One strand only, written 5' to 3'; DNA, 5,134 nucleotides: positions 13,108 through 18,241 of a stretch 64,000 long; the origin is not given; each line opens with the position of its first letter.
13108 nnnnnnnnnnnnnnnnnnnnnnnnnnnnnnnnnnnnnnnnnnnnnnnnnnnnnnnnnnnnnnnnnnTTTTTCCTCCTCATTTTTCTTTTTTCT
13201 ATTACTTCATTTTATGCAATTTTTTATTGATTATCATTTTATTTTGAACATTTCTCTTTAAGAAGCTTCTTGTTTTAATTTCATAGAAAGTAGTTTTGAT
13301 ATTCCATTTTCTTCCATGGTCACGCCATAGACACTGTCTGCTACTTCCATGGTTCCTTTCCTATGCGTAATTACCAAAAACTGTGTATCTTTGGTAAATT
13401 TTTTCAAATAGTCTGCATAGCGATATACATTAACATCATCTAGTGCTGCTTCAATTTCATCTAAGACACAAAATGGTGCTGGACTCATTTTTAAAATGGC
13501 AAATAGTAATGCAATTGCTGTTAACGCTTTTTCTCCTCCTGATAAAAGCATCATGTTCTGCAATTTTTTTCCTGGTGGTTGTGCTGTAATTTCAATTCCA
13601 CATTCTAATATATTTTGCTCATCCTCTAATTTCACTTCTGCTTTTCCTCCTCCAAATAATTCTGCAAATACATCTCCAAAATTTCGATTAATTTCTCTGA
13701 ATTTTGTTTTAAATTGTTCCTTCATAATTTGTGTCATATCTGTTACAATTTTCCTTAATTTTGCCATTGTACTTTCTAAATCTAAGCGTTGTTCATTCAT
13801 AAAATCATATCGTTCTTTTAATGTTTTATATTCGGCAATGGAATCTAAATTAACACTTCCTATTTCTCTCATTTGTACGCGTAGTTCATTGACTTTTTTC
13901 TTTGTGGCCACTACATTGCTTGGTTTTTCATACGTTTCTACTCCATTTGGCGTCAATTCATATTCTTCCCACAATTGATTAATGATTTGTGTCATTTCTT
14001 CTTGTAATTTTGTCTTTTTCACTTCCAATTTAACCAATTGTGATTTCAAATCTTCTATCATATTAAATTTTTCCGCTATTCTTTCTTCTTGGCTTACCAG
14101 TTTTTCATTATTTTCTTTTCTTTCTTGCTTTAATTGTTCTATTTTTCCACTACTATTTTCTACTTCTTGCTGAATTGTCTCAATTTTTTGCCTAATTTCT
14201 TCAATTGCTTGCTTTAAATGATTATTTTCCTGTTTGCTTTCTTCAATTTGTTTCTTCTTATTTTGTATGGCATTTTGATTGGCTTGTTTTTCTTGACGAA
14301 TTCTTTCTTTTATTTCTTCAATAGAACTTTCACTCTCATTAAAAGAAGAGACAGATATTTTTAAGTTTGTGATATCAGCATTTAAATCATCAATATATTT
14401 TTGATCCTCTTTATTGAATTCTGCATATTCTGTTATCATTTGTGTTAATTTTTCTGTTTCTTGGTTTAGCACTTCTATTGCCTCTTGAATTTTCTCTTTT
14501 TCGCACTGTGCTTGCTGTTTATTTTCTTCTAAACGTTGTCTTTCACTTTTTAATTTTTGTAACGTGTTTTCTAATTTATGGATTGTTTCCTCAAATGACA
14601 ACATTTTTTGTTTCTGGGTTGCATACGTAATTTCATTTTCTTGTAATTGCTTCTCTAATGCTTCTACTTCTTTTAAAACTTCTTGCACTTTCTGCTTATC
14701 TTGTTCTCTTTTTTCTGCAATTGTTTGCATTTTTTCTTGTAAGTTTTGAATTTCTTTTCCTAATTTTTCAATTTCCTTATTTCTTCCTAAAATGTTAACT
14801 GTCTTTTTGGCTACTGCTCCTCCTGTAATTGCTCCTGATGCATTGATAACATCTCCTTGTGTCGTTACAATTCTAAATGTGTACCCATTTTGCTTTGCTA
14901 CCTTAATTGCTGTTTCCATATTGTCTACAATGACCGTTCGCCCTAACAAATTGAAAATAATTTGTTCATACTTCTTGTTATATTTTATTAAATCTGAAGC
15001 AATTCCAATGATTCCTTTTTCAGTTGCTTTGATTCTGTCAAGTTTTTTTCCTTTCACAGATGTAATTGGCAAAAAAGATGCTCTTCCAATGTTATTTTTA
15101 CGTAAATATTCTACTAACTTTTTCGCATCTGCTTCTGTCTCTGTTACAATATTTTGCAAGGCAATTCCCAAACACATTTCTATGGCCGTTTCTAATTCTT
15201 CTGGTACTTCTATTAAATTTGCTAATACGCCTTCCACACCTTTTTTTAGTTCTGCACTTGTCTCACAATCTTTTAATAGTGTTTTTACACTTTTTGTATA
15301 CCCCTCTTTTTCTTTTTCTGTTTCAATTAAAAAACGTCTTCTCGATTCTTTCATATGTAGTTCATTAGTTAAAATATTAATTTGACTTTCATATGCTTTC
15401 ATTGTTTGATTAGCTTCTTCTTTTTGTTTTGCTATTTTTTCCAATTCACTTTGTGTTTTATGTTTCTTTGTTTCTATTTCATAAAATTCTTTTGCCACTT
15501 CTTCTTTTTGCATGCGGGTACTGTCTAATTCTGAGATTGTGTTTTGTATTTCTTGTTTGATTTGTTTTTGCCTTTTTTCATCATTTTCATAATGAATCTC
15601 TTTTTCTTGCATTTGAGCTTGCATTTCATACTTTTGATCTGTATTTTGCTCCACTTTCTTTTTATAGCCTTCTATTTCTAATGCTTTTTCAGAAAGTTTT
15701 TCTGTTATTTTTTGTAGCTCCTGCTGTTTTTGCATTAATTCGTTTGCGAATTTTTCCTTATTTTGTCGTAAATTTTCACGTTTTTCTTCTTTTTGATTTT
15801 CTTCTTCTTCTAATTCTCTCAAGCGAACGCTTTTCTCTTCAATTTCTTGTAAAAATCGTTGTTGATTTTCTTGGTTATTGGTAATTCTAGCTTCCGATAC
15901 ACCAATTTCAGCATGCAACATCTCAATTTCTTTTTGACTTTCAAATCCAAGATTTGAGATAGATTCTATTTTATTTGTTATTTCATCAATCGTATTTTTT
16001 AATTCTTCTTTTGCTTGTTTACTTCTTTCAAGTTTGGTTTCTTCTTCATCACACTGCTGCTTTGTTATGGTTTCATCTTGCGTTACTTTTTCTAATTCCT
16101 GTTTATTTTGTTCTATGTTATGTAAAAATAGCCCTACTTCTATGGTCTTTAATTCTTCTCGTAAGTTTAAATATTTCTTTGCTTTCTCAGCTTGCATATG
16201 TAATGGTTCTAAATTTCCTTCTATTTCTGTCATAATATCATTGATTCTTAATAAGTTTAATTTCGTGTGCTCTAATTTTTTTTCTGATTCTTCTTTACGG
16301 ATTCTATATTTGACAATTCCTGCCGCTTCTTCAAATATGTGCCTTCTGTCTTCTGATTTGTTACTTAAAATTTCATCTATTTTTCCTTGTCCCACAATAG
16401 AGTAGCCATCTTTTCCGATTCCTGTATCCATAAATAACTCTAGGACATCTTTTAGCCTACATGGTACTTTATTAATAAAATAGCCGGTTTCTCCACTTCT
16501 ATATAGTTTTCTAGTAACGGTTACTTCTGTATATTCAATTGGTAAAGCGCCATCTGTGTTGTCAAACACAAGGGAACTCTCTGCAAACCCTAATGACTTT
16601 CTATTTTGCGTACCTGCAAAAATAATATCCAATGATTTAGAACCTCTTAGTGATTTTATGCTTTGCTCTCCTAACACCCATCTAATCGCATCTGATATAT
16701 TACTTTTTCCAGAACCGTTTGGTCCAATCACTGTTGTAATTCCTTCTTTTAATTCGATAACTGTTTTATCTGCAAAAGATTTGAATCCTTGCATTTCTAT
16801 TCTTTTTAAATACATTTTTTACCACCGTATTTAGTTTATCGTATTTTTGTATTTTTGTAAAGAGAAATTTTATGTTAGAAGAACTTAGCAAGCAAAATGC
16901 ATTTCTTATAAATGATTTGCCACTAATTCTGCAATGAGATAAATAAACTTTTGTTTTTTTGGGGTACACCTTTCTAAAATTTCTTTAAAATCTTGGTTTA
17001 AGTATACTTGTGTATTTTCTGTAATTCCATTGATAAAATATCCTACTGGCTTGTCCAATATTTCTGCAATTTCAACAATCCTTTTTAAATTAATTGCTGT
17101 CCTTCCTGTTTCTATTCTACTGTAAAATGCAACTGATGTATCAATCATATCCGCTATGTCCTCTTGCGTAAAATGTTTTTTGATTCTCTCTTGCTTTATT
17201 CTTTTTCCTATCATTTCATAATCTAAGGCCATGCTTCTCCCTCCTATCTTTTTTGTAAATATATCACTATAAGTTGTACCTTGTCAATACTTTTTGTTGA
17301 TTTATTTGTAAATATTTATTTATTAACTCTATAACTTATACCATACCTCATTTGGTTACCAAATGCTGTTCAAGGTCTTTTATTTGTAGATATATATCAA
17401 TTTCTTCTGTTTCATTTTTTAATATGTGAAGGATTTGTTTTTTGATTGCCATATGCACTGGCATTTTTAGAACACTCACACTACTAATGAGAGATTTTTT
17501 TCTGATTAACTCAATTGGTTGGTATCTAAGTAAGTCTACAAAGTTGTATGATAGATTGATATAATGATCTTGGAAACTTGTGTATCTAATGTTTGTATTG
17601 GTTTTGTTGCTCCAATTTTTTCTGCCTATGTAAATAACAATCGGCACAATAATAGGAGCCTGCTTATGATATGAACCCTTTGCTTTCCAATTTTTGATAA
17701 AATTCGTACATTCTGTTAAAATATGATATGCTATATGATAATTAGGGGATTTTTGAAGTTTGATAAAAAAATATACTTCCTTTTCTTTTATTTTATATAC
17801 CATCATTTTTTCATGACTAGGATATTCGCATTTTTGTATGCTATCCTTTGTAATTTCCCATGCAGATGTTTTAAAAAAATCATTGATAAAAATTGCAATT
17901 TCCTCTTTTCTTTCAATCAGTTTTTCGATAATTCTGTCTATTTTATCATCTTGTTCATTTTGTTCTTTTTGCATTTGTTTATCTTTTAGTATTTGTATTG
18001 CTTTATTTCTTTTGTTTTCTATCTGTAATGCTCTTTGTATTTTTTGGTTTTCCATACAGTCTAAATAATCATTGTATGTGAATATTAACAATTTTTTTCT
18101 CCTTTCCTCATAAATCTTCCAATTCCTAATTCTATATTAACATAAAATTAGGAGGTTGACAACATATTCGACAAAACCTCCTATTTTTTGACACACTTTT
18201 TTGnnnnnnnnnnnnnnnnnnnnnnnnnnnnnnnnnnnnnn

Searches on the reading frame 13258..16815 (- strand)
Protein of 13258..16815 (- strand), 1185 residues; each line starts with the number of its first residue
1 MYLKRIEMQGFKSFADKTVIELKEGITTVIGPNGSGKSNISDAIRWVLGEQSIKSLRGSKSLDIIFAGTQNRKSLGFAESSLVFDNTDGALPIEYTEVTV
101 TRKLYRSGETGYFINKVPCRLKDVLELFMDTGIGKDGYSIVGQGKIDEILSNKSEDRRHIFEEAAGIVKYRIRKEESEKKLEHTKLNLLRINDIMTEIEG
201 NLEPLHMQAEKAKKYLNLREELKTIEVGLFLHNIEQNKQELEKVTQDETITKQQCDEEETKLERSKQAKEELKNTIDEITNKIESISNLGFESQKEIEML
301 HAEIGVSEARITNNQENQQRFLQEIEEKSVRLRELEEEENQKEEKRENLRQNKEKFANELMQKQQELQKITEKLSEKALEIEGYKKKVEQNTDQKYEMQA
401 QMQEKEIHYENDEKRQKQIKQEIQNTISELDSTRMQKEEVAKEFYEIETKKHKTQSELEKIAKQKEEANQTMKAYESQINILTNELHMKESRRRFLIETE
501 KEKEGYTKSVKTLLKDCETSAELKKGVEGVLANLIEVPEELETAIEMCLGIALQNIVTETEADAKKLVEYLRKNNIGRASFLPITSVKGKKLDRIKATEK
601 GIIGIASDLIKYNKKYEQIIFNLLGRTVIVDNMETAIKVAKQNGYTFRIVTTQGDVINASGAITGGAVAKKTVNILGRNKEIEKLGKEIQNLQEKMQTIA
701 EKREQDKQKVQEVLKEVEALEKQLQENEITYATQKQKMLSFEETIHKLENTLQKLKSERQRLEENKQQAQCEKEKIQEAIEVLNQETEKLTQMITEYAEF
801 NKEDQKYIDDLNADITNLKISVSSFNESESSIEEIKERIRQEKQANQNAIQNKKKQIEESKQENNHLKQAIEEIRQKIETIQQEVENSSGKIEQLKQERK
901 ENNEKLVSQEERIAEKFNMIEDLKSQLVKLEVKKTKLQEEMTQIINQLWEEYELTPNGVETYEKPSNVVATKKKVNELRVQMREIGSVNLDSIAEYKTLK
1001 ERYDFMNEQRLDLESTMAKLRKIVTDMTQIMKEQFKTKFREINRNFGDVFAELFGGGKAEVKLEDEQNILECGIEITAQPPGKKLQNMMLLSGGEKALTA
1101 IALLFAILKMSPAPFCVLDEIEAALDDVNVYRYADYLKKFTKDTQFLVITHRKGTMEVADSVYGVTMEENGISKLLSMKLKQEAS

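Call 96: search_protein_families(library=pfam, proteins=[window:13258-16815:-], max_evalue=1e-8)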
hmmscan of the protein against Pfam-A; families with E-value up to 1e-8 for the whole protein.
window:13258-16815:- (1185 aa): 3 families
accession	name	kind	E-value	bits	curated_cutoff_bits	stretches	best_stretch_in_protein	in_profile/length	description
PF02463.25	SMC_N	-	2.5e-52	177.9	40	2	2-136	1-135/220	RecF/RecN/SMC N terminal domain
PF06470.18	SMC_hinge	-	3e-31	108.6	22.5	1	525-639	2-115/116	SMC proteins Flexible Hinge Domain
PF13175.12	AAA_15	-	5.5e-14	53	32.1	1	1-394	1-288/374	AAA ATPase domain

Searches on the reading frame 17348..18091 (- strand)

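Call 77: search_protein_families(library=pfam, proteins=[window:17348-18091:-], max_evalue=0.00001)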
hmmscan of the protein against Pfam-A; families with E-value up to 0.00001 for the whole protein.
window:17348-18091:- (247 aa): 1 family
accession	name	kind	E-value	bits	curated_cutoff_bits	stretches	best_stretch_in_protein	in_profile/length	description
PF04754.18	Transposase_31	-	2.8e-08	34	21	1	101-213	61-178/203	Putative transposase, YhgA-like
